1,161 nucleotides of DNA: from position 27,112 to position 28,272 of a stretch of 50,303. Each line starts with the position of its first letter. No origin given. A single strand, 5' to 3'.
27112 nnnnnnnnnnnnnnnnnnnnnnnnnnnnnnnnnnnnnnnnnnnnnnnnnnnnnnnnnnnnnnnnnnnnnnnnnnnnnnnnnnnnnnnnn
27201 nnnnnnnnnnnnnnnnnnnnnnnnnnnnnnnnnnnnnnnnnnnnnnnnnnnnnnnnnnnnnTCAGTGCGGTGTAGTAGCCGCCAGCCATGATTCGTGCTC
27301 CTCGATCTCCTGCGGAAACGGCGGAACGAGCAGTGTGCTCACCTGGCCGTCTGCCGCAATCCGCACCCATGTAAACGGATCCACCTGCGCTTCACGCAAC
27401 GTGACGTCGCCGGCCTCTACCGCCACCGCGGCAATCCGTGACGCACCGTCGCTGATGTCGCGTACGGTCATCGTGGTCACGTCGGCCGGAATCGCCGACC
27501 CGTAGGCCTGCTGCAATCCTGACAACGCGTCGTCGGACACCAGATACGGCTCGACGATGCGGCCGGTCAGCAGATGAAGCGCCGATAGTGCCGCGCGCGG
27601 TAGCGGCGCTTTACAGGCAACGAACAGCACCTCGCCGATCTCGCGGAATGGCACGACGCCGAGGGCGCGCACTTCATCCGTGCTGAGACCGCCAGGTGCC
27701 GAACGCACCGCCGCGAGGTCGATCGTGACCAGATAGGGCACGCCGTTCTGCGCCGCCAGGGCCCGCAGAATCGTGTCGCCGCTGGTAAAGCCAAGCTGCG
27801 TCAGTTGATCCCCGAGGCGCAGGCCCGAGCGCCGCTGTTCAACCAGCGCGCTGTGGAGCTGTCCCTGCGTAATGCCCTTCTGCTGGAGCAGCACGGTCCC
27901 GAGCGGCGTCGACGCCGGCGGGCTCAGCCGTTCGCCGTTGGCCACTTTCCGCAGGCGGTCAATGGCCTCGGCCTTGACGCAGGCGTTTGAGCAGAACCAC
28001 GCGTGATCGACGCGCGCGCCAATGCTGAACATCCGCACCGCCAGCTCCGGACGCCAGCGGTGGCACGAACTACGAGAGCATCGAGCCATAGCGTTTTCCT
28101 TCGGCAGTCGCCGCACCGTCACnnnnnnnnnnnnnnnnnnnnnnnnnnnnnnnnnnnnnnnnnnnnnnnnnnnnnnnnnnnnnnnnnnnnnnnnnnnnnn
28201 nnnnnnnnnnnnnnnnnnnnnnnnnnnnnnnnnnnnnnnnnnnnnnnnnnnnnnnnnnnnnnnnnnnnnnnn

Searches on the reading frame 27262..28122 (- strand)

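Call 7: search_protein_families(library=pfam, proteins=[window:27262-28122:-])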
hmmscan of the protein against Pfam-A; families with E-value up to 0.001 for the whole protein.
window:27262-28122:- (286 aa): 1 family
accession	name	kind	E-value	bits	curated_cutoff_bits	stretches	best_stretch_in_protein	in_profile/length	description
PF05157.20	MshEN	-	1.3e-09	38.3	23.1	1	127-208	2-84/90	MshEN domain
